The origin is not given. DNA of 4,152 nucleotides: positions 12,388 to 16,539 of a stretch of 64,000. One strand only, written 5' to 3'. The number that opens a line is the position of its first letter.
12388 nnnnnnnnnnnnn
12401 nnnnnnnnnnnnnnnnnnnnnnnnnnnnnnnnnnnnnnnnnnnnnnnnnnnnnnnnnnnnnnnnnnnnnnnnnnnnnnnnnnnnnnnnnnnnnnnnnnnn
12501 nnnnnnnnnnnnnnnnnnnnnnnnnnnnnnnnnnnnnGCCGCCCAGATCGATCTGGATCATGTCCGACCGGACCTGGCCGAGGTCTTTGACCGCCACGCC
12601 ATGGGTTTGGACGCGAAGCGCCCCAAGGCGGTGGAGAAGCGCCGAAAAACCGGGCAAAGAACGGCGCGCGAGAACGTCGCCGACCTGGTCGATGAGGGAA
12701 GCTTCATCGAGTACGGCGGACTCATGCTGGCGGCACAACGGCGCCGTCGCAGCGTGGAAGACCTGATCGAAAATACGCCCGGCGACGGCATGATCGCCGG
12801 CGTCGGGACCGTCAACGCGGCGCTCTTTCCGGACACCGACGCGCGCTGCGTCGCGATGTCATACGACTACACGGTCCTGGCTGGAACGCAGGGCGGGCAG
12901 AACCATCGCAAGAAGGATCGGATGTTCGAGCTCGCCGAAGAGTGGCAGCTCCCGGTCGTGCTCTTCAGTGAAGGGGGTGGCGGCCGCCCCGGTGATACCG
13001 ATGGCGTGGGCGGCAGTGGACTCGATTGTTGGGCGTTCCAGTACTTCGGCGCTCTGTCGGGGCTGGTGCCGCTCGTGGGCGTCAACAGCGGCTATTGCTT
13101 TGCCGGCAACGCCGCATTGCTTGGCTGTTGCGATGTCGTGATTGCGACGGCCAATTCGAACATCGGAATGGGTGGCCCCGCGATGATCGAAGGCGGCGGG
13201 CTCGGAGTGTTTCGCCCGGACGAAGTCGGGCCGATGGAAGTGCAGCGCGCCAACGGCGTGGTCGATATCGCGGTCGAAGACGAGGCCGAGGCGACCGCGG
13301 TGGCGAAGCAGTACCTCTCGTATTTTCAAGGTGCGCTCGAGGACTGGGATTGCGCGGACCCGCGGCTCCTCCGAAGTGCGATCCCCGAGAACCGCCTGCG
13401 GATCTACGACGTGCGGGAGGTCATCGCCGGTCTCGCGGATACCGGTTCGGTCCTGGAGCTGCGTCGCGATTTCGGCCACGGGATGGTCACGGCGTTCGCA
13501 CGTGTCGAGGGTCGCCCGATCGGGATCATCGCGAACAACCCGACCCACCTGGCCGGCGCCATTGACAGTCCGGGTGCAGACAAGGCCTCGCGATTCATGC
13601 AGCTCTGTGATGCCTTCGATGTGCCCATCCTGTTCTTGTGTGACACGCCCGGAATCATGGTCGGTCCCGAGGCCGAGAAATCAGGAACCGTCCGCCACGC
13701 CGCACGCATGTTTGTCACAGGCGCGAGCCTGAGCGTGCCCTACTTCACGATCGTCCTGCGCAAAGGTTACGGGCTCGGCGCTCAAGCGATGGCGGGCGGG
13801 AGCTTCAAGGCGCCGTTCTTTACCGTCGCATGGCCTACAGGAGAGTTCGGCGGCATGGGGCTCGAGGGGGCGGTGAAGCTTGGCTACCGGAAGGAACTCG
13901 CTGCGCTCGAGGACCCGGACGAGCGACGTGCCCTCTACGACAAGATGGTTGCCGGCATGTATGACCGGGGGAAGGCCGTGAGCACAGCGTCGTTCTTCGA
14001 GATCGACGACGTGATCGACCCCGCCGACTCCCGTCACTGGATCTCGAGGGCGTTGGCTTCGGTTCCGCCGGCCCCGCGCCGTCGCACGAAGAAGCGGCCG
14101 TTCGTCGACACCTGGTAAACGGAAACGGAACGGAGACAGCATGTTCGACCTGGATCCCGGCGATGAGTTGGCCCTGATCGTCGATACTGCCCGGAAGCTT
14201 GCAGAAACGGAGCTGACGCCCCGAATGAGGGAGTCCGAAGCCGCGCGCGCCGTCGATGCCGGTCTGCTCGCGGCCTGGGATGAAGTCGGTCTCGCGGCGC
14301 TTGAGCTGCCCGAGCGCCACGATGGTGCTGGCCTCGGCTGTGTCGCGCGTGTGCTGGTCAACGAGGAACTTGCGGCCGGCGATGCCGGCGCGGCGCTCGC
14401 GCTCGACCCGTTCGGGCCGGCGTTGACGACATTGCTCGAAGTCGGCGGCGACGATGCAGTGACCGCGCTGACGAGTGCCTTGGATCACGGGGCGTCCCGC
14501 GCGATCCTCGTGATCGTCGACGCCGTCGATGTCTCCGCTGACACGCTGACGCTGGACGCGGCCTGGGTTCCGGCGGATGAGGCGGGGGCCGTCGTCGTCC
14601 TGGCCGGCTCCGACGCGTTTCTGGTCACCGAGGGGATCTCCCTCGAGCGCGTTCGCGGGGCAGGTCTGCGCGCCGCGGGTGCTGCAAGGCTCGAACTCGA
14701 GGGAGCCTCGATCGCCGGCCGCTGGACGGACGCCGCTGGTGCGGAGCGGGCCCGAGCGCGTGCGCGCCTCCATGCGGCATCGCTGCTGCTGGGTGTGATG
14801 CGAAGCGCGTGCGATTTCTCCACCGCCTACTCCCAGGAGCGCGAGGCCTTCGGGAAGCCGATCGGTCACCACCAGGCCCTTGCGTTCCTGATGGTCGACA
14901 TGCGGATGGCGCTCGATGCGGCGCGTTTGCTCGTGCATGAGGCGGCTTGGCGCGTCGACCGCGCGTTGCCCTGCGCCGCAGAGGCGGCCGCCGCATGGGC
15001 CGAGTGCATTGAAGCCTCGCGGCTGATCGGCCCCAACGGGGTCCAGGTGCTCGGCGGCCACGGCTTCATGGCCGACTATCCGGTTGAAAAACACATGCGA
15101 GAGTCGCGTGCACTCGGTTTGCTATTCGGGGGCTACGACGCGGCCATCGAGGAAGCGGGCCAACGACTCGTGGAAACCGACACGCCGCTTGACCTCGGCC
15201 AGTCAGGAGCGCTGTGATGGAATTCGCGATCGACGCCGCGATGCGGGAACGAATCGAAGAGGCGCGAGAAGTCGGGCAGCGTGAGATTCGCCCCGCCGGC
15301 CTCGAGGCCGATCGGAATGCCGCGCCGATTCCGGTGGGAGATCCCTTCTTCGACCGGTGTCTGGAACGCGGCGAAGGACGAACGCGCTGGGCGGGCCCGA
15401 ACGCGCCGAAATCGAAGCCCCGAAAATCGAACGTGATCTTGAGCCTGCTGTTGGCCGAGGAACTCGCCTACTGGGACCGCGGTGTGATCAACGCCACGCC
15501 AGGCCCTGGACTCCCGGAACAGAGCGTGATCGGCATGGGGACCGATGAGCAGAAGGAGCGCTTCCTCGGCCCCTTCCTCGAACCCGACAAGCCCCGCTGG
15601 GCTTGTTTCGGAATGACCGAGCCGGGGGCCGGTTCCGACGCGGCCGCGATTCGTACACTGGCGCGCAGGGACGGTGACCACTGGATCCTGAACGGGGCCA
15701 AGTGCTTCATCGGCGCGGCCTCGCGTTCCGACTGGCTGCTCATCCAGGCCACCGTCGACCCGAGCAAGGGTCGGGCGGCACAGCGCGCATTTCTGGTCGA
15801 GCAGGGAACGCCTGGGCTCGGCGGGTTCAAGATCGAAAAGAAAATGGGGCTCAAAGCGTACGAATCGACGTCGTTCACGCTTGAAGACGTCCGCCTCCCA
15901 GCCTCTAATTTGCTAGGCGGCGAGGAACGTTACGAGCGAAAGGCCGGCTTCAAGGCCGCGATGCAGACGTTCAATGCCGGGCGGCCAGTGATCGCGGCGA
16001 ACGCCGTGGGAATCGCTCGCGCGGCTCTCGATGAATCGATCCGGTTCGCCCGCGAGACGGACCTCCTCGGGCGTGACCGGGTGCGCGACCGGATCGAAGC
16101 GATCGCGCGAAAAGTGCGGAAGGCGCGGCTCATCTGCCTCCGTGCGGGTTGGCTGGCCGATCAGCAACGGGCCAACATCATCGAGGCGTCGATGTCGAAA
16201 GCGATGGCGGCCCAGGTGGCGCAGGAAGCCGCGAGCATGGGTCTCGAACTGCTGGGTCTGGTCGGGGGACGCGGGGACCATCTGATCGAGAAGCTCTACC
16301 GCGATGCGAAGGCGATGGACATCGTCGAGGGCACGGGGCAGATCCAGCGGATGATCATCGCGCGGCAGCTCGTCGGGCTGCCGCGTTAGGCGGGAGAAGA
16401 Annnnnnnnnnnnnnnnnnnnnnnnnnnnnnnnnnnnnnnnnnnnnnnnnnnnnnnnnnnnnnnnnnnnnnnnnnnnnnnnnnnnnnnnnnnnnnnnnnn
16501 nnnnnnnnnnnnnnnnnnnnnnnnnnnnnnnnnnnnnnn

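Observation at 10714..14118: All-in-one biotin-dependent acyl-CoA carboxylase (BC-BCCP-CT in one 1134-aa chain) at the head of a beta-oxidation-like operon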

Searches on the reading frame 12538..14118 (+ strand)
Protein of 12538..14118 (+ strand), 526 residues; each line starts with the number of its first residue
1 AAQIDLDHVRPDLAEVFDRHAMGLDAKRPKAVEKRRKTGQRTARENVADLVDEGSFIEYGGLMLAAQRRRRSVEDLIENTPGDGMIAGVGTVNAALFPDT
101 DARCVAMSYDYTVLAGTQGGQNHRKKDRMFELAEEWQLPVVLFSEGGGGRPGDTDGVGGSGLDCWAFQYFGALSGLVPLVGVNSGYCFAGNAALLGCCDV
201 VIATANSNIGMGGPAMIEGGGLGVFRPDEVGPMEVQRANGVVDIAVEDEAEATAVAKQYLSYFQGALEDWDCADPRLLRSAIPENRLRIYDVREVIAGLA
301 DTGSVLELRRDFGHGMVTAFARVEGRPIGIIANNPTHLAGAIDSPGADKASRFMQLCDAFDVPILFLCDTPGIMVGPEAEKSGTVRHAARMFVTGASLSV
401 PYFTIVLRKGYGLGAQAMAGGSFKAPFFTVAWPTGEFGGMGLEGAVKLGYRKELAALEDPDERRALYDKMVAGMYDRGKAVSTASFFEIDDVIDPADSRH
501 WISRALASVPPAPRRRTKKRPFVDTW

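Call 25: search_solved_structures(query=window:12538-14118:+, max_evalue=0.00001)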
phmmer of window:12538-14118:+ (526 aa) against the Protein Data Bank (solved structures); distinct sequences matched with E-value up to 0.00001: 48.
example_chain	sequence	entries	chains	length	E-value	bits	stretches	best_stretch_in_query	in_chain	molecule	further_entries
4rcn_A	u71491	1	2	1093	2.8e-206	689.5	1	2-505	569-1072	long-chain acyl-CoA carboxylase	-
5fif_A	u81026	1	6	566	2e-190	637.2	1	5-526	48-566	Carboxylase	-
1on3_A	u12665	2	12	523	4.2e-71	243.5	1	30-517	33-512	Methylmalonyl-CoA carboxyltransferase 12S subunit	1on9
1vrg_A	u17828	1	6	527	2.9e-65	224.2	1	28-519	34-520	propionyl-CoA carboxylase, beta subunit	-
3n6r_B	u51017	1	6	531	9.9e-62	212.5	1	8-509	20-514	Propionyl-CoA carboxylase, beta subunit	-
5inf_A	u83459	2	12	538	1.5e-61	211.9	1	13-514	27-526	Carboxyl transferase | Putative carboxyl transferase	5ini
5ing_A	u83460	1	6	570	1.9e-61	211.6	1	13-514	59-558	Putative carboxyl transferase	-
1x0u_A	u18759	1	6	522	1.2e-60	208.9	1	32-509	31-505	hypothetical methylmalonyl-CoA decarboxylase alpha subunit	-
8pn7_A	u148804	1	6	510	3.9e-59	204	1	15-513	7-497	Propionyl-CoA carboxylase beta chain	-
3ibb_A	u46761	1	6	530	1.2e-58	202.3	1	12-509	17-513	Propionyl-CoA carboxylase complex B subunit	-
8pn8_A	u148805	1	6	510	2.8e-58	201.1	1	18-513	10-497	Propionyl-CoA carboxylase beta chain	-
6ybq_A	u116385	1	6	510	2.9e-58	201.1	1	18-513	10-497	Propionyl-CoA carboxylase beta chain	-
3iav_A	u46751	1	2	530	3.8e-58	200.7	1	12-509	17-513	Propionyl-CoA carboxylase complex B subunit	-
3ib9_A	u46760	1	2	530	4.7e-58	200.4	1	12-509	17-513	Propionyl-CoA carboxylase complex B subunit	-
1xnw_A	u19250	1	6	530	4.9e-58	200.3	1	12-509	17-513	propionyl-CoA carboxylase complex B subunit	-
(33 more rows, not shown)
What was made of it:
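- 12640..14079 (+): Carboxyltransferase (CT) domain, aa 643-1122. PDB ranking: LCC 689 bits, 5fif 637, 12S transcarboxylase 243, PCC beta 200-224, GCC beta 152, MCC beta 134 (call 25).
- On Single-chain LCC/YCC acyl-CoA carboxylase: 689 bits (4rcn) and 637 bits (5fif) against 243 or less for all other CT families (call 25).
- On Atu/Liu-type branch-bypass system (GCC/MCC + hydratase + lyase): They rank below every PCC, AccD and 12S entry (call 25).
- Closest known: Geranyl-CoA carboxylase. Different: Their CT subunits are the most distant acyl-CoA carboxylase CTs from this protein (152 and 134 bits; call 25).
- LCC scores 689 and PCC/12S 200-243 (call 25).
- Tried and rejected: I used the HMMER score ranking against PDB chains instead (call 25).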

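Call 60: search_protein_families(library=ncbifam, max_evalue=0.001, proteins=[window:12538-14115:+])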
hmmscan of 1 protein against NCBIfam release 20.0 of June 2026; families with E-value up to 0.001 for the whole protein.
window:12538-14115:+ (526 aa): 7 families
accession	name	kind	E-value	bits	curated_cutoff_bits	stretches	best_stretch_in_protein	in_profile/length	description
TIGR01117.1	mmdA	subfamily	4.7e-74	250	998.8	1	29-510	19-496/512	methylmalonyl-CoA decarboxylase subunit alpha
NF041504.1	AccA_sub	subfamily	7.2e-16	58.3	300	1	315-420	40-153/257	carboxyltransferase subunit alpha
NF004344.0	PRK05724.1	equivalog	2.6e-13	49.9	357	1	336-421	126-211/319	acetyl-CoA carboxylase carboxyltransferase subunit alpha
TIGR00513.1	accA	equivalog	5.6e-12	45.7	319.3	1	317-421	99-211/321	acetyl-CoA carboxylase carboxyl transferase subunit alpha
NF005530.0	PRK07189.1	equivalog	3.5e-07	29.6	228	1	39-218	14-190/303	biotin-independent malonate decarboxylase subunit beta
NF008971.0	PRK12319.1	equivalog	5.2e-06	26.2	406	1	340-419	77-156/256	acetyl-CoA carboxylase carboxyl transferase subunit alpha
TIGR03133.1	malonate_beta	equivalog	1.4e-05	24.6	278.15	1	42-219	7-181/274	biotin-independent malonate decarboxylase subunit beta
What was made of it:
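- NCBIfam's best CT model is methylmalonyl-CoA decarboxylase alpha (calls 25, 60).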

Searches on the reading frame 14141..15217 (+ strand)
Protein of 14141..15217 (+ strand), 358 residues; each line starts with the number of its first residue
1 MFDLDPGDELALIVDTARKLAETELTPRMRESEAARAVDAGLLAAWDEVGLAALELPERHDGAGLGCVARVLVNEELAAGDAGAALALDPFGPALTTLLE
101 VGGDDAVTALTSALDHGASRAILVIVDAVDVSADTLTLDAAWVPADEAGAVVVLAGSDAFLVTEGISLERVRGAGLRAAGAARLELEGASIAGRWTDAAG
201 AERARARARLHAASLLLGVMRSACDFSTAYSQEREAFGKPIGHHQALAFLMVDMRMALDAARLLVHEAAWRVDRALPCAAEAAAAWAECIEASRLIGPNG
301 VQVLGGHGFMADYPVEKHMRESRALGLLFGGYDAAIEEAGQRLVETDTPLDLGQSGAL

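Call 5: search_protein_families(library=pfam, proteins=[window:14141-15217:+])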
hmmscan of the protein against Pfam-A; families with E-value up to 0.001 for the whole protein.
window:14141-15217:+ (358 aa): 3 families
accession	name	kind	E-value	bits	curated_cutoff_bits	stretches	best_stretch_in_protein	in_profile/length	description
PF00441.29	Acyl-CoA_dh_1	-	1.1e-24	87.8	22.4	1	207-330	13-136/150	Acyl-CoA dehydrogenase, C-terminal domain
PF02771.21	Acyl-CoA_dh_N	-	2.2e-14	54.2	22.9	1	8-89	2-83/113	Acyl-CoA dehydrogenase, N-terminal domain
PF08028.16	Acyl-CoA_dh_2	-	2.1e-08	34.9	22.7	1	212-324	3-125/134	Acyl-CoA dehydrogenase, C-terminal domain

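Call 7: search_protein_families(library=ncbifam, proteins=[window:14141-15217:+])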
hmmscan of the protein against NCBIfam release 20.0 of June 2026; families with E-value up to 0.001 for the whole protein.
window:14141-15217:+ (358 aa): 12 families
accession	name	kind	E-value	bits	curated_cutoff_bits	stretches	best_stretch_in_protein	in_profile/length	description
NF042972.1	AcrlCoAredClosAcrC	equivalog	1.2e-27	96.6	640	2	207-323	240-356/378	acryloyl-CoA reductase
NF042439.1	SulpropCoADesulf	equivalog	2.5e-25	89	600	1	206-326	232-353/379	3-sulfinopropanoyl-CoA desulfinase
TIGR03207.1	cyc_hxne_CoA_dh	equivalog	3.9e-24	85.1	575.35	2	216-331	245-357/372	cyclohexanecarboxyl-CoA dehydrogenase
NF008997.0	PRK12341.1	equivalog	1.5e-22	80.2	537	1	209-341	242-374/382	acyl-CoA dehydrogenase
NF043006.1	CyhCrbnylCoADH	equivalog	4.5e-22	78.6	650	1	209-330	241-361/380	cyclohexane-1-carbonyl-CoA dehydrogenase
NF045552.1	GlutCoADH_Des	equivalog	4.7e-20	72.1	470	1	206-324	241-360/387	glutaryl-CoA dehydrogenase Acd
NF045652.1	ProlPCPDhRedW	equivalog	7.9e-19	67.7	650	1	214-311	245-342/376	L-prolyl-[peptidyl-carrier protein] dehydrogenase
NF002885.1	PRK03354.1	equivalog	1.3e-17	64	540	1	209-325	239-355/378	crotonobetainyl-CoA dehydrogenase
NF053553.1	prodigi_MBC_PigA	equivalog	2.6e-17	63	500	1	215-321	251-357/381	prodigiosin MBC biosynthesis dehydrogenase PigA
NF058590.1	AcCoDHFadEBacil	equivalog_domain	6.2e-16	58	600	2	211-324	259-391/586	acyl-CoA dehydrogenase FadE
NF050027.1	acylCoADhIpdE2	equivalog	5.1e-09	36.1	450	1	11-318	4-285/311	acyl-CoA dehydrogenase IpdE2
TIGR03203.1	pimD_small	equivalog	8e-07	28.5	652.7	1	202-330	233-363/378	pimeloyl-CoA dehydrogenase small subunit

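Call 32: search_solved_structures(query=window:14141-15217:+, max_evalue=0.00001)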
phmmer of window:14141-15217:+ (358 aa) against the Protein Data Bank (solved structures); distinct sequences matched with E-value up to 0.00001: 60.
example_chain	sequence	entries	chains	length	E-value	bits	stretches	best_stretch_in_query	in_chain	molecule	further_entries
3mdd_A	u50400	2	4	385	1e-27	100.8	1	210-326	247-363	MEDIUM CHAIN ACYL-COA DEHYDROGENASE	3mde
1udy_A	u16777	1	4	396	1.1e-27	100.7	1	210-326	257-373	Acyl-CoA dehydrogenase, medium-chain specific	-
4l1f_A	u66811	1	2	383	5e-27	98.5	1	208-327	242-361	Acyl-CoA dehydrogenase domain protein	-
4n5f_A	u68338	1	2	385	1.2e-26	97.2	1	208-328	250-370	Putative acyl-CoA dehydrogenase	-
1egc_A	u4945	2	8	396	1.4e-26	97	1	209-331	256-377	MEDIUM CHAIN ACYL-COA DEHYDROGENASE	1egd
4p13_A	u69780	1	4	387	3e-26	95.9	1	208-327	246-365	Medium-chain specific acyl-CoA dehydrogenase, mitochondrial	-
1ege_A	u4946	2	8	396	3.3e-26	95.8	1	208-327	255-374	MEDIUM CHAIN ACYL-COA DEHYDROGENASE | Acyl-CoA dehydrogenase, medium-chain specific, mitochondrial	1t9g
2a1t_A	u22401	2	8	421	4.1e-26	95.5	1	208-327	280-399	Acyl-CoA dehydrogenase, medium-chain specific, mitochondrial precursor | Medium-chain specific acyl-CoA dehydrogenase, mitochondrial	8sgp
1ukw_A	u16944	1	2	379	4.6e-26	95.3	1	175-324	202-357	acyl-CoA dehydrogenase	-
3pfd_A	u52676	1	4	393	4.9e-26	95.2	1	209-326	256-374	Acyl-CoA dehydrogenase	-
2dvl_A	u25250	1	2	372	1.5e-25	93.6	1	156-327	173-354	Acyl-CoA dehydrogenase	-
8sgs_A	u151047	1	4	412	2.2e-25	93.1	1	12-328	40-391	Short-chain specific acyl-CoA dehydrogenase, mitochondrial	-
7y0a_A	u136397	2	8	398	2.2e-25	93.1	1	12-328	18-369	Short-chain specific acyl-CoA dehydrogenase, mitochondrial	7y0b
2vig_A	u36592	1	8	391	7.9e-25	91.2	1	12-328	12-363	SHORT-CHAIN SPECIFIC ACYL-COA DEHYDROGENASE,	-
4m9a_A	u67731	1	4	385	9.3e-25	91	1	207-328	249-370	Acyl-CoA dehydrogenase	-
6wy8_A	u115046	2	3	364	5.9e-09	39.1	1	3-345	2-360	Acyl-CoA dehydrogenase domain protein Tcur3481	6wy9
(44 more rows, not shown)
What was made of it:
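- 14141..15217 (+): Non-catalytic (beta-type) subunit of a heteromeric acyl-CoA dehydrogenase. There are weak full-length matches to the alpha2beta2 ACAD subunits 6wy8 and 4x28_D (call 32).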

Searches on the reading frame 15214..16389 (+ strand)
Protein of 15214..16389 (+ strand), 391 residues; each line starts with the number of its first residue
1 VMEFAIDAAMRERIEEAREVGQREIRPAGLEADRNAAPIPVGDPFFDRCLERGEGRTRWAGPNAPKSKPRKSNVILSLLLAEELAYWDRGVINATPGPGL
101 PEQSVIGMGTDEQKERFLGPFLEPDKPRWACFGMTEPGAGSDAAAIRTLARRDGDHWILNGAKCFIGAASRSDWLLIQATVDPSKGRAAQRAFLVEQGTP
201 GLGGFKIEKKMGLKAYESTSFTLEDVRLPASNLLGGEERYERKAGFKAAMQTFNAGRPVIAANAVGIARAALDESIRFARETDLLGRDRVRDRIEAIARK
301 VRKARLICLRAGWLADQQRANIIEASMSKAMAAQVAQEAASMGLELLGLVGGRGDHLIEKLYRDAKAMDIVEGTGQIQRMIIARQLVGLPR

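Call 5: search_protein_families(library=pfam, proteins=[window:15214-16389:+])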
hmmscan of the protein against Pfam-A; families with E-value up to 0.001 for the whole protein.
window:15214-16389:+ (391 aa): 3 families
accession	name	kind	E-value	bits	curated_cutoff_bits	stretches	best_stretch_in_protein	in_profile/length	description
PF00441.29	Acyl-CoA_dh_1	-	5.9e-31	108.1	22.4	1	244-386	2-149/150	Acyl-CoA dehydrogenase, C-terminal domain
PF02770.24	Acyl-CoA_dh_M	-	5e-21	75.1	33.3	1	131-226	1-97/97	Acyl-CoA dehydrogenase, middle domain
PF08028.16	Acyl-CoA_dh_2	-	1.6e-05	25.7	22.7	1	259-369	2-127/134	Acyl-CoA dehydrogenase, C-terminal domain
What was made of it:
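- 15214..16389 (+): Catalytic (alpha-type), MCAD-like subunit of the heteromeric acyl-CoA dehydrogenase. Its start overlaps the previous stop by 4 nt. Pfam middle and C-terminal ACAD domains (call 5).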

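Call 7: search_protein_families(library=ncbifam, proteins=[window:15214-16389:+])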
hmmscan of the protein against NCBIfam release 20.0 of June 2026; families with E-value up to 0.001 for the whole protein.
window:15214-16389:+ (391 aa): 17 families
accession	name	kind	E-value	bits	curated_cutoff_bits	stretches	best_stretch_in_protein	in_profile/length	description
NF042972.1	AcrlCoAredClosAcrC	equivalog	1.9e-61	207.8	640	1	100-387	92-377/378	acryloyl-CoA reductase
NF043006.1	CyhCrbnylCoADH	equivalog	8.4e-52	176.4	650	1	106-386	98-375/380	cyclohexane-1-carbonyl-CoA dehydrogenase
NF045552.1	GlutCoADH_Des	equivalog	2.8e-41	142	470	1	106-389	100-382/387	glutaryl-CoA dehydrogenase Acd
NF045652.1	ProlPCPDhRedW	equivalog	3.1e-39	134.9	650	1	105-386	95-373/376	L-prolyl-[peptidyl-carrier protein] dehydrogenase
NF042439.1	SulpropCoADesulf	equivalog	5.8e-39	133.9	600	1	103-388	84-372/379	3-sulfinopropanoyl-CoA desulfinase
NF058590.1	AcCoDHFadEBacil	equivalog_domain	6.6e-39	133.9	600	2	99-286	108-286/586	acyl-CoA dehydrogenase FadE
TIGR03207.1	cyc_hxne_CoA_dh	equivalog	4e-37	127.8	575.35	1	75-385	63-370/372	cyclohexanecarboxyl-CoA dehydrogenase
NF052270.1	Staph_DH_FadE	equivalog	9.2e-36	123.4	600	1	98-388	110-395/400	acyl-CoA dehydrogenase FadE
NF053553.1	prodigi_MBC_PigA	equivalog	2e-35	122.6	500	1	108-386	103-379/381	prodigiosin MBC biosynthesis dehydrogenase PigA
NF008997.0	PRK12341.1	equivalog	1.4e-34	119.7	537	1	103-387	94-377/382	acyl-CoA dehydrogenase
NF002885.1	PRK03354.1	equivalog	1.7e-28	99.8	540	1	103-385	94-372/378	crotonobetainyl-CoA dehydrogenase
TIGR03204.1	pimC_large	equivalog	3e-18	65.9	623.85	1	105-246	100-238/395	pimeloyl-CoA dehydrogenase large subunit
TIGR04022.1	sulfur_SfnB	equivalog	3.6e-14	52.5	430.9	1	107-365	96-359/391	SfnB family sulfur acquisition oxidoreductase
NF007000.1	PRK09463.1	subfamily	9.4e-08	30.8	600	1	106-148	137-177/726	acyl-CoA dehydrogenase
NF049984.1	Rv1679_FadE16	equivalog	1.6e-07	30.9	600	1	132-390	109-369/371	Rv1679 family acyl-CoA dehydrogenase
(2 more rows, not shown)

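Call 33: search_solved_structures(query=window:15214-16389:+, max_evalue=1e-25)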
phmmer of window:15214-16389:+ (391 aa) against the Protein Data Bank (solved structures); distinct sequences matched with E-value up to 1e-25: 55.
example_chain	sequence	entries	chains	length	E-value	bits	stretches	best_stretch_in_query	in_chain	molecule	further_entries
1ukw_A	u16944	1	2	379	1.4e-62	215.3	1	77-387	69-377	acyl-CoA dehydrogenase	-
1ege_A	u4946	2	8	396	3.1e-60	207.5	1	16-386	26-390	MEDIUM CHAIN ACYL-COA DEHYDROGENASE | Acyl-CoA dehydrogenase, medium-chain specific, mitochondrial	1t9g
2a1t_A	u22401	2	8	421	3.9e-60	207.2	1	16-386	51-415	Acyl-CoA dehydrogenase, medium-chain specific, mitochondrial precursor | Medium-chain specific acyl-CoA dehydrogenase, mitochondrial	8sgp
4p13_A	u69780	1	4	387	1e-59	205.8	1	16-386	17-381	Medium-chain specific acyl-CoA dehydrogenase, mitochondrial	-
1egc_A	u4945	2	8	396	3.1e-59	204.3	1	16-386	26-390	MEDIUM CHAIN ACYL-COA DEHYDROGENASE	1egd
3mdd_A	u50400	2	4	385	1e-58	202.6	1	9-388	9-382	MEDIUM CHAIN ACYL-COA DEHYDROGENASE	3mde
1udy_A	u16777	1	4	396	1.1e-58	202.4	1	9-388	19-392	Acyl-CoA dehydrogenase, medium-chain specific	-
5ol2_C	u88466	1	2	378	5.2e-54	187.1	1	99-386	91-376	Acyl-CoA dehydrogenase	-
1jqi_A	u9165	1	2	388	2.1e-49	171.9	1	104-387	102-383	short chain acyl-CoA dehydrogenase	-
4u83_A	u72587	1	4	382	3.1e-48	168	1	55-385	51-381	Acyl-CoA dehydrogenase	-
4m9a_A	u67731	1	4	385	1.4e-47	165.9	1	105-386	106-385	Acyl-CoA dehydrogenase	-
4l1f_A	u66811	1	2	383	2.3e-47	165.2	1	55-387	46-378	Acyl-CoA dehydrogenase domain protein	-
6fah_C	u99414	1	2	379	3.7e-47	164.5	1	103-386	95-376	Caffeyl-CoA reductase-Etf complex subunit CarC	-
2vig_A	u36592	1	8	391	4.8e-47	164.1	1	104-387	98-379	SHORT-CHAIN SPECIFIC ACYL-COA DEHYDROGENASE,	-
7y0a_A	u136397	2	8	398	7.4e-47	163.5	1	104-387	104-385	Short-chain specific acyl-CoA dehydrogenase, mitochondrial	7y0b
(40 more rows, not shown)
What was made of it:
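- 15214..16389 (+): It scores 215 bits to 1ukw and 207 bits to MCAD (call 33).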
